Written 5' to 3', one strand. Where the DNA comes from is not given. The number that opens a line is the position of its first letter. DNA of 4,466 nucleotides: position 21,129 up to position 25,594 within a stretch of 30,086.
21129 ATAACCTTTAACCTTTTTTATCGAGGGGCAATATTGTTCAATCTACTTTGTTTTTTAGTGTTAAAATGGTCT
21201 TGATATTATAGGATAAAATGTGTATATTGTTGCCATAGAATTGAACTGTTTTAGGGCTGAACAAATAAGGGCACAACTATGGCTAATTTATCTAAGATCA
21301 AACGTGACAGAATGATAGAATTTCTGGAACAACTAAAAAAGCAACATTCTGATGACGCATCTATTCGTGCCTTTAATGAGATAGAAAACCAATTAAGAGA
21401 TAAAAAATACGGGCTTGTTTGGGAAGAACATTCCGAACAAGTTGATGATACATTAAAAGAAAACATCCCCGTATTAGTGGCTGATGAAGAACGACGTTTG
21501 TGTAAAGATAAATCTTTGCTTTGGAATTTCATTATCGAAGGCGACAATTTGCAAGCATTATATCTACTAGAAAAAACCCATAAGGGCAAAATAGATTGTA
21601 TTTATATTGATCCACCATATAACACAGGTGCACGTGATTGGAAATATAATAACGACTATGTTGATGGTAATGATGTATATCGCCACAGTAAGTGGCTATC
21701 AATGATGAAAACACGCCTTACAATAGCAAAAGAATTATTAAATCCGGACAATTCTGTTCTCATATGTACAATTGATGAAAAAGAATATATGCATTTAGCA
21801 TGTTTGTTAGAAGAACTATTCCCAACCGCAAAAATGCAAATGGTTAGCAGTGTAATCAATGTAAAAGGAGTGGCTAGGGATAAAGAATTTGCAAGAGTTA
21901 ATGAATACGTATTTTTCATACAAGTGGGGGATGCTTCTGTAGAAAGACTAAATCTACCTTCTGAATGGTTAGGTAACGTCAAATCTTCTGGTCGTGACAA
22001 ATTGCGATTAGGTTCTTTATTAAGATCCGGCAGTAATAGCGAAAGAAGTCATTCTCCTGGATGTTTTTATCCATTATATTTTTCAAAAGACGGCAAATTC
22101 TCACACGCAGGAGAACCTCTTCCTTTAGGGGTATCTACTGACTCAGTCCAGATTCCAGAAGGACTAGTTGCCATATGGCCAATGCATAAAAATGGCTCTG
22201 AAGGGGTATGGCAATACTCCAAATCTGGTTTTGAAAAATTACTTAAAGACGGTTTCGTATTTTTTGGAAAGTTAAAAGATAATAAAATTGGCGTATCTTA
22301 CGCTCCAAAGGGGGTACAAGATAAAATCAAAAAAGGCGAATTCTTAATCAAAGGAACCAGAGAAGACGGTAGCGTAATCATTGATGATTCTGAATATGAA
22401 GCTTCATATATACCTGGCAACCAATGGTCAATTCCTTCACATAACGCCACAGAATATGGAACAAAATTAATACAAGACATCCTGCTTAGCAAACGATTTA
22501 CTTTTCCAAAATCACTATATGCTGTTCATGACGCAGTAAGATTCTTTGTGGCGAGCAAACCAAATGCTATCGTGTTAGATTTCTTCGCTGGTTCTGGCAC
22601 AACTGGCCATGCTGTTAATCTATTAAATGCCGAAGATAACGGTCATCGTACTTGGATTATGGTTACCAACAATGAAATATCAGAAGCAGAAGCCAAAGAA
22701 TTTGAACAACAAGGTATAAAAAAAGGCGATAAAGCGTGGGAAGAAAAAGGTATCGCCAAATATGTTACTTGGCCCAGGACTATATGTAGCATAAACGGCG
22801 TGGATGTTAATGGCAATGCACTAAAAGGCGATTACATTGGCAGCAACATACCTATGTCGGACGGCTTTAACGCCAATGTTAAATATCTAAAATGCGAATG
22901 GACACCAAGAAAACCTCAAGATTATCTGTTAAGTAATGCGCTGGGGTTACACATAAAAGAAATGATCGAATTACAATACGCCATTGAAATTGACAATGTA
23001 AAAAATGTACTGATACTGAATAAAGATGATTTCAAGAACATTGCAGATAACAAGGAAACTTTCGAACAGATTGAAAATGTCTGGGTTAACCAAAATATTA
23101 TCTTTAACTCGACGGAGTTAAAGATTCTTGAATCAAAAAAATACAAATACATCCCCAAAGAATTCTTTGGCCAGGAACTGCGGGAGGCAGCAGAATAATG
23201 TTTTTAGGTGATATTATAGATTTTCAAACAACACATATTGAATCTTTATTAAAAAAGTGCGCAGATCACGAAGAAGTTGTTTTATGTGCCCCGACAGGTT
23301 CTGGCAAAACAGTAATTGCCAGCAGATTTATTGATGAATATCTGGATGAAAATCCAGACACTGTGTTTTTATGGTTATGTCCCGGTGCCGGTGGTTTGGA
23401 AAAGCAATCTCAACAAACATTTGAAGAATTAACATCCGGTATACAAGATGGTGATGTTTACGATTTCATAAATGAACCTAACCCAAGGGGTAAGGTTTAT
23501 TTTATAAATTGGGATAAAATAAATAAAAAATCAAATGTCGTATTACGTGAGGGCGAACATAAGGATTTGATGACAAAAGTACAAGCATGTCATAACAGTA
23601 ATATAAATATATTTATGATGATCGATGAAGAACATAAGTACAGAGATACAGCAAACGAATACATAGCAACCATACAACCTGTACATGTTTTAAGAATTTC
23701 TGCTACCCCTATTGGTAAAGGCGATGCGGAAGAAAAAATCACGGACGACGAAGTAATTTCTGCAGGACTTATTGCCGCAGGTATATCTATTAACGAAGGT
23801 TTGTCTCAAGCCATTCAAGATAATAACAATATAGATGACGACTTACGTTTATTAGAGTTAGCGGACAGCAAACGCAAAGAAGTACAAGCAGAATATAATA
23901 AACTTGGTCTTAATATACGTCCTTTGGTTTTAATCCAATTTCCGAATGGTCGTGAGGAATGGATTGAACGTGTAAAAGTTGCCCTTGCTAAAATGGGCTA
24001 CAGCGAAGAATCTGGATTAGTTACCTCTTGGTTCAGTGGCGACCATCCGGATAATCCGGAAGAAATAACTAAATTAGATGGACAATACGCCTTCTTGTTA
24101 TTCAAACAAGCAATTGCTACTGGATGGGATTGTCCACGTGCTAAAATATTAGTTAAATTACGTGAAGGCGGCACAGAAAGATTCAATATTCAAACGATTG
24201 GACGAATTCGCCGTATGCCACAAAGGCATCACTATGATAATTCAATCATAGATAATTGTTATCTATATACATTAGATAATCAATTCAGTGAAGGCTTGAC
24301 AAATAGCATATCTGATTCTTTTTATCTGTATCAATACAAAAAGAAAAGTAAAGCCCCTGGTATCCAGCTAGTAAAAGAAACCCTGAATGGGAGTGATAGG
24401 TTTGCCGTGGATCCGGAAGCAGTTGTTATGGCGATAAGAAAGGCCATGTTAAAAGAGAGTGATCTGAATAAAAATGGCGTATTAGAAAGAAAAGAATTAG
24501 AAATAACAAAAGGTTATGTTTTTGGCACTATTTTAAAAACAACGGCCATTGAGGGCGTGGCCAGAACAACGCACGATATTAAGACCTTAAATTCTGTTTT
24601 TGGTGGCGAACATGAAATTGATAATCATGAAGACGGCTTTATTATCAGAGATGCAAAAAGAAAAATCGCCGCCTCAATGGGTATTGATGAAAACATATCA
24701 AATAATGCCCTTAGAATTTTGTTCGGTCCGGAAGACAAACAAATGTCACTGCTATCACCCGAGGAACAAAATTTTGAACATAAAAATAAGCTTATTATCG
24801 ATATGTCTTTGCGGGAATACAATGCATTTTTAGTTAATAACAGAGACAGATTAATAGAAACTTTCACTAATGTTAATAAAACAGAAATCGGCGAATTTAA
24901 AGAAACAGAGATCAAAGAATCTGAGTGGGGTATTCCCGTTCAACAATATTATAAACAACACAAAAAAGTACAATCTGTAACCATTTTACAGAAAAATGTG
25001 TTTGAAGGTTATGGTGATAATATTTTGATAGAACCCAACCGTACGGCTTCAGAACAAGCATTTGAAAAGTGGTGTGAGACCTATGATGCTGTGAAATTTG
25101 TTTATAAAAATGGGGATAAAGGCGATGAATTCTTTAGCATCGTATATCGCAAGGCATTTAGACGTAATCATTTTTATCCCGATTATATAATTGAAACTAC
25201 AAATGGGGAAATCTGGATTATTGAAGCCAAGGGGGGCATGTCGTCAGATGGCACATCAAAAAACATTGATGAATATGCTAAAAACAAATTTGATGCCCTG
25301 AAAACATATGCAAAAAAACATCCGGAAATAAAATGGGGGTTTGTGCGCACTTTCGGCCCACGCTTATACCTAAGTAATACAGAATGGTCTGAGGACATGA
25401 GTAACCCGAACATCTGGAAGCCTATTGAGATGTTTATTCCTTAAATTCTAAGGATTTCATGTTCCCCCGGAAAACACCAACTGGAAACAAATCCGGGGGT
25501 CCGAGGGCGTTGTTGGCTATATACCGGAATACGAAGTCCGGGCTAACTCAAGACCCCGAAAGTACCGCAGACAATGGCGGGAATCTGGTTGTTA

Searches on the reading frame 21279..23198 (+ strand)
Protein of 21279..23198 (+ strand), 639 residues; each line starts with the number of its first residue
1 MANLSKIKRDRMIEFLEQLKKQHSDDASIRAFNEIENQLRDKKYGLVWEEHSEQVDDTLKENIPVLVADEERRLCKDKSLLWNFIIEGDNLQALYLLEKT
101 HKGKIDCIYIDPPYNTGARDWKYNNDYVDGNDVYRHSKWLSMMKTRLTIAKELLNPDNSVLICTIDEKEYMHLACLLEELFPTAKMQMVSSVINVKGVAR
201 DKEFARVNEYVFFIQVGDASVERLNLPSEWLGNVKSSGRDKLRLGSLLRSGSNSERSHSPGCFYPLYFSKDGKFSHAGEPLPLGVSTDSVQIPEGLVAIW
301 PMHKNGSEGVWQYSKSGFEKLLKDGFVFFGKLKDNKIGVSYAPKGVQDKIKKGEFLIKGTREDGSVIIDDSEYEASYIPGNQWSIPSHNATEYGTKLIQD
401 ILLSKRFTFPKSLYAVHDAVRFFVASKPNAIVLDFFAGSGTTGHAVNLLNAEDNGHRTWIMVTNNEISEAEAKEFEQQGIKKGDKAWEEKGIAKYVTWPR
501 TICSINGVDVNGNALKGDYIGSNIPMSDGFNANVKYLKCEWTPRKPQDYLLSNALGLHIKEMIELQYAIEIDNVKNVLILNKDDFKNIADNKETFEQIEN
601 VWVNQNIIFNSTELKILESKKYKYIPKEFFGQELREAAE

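Call 40: search_protein_families(library=pfam, proteins=[window:21279-23198:+], max_evalue=0.001)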
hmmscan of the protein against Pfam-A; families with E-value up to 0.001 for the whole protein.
window:21279-23198:+ (639 aa): 2 families
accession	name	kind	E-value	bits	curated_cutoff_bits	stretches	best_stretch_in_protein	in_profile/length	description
PF01555.25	N6_N4_Mtase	-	1.5e-19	71.3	26.7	1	105-452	1-205/221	DNA methylase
PF03602.21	Cons_hypoth95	-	0.0002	21.5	24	0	95-118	103-127/182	Conserved hypothetical protein 95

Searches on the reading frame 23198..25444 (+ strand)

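Call 40: search_protein_families(library=pfam, proteins=[window:23198-25444:+], max_evalue=0.001)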
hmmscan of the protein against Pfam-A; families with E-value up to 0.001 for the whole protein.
window:23198-25444:+ (748 aa): 3 families
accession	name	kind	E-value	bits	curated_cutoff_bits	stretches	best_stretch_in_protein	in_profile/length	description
PF04851.21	ResIII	-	1.8e-14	54.4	22.5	1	9-172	7-163/164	Type III restriction enzyme, res subunit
PF00270.35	DEAD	-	4.5e-09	36.7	26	1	10-172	4-161/167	DEAD/DEAH box helicase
PF13401.12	AAA_22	-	0.00072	20.3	27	0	27-157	8-105/130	AAA domain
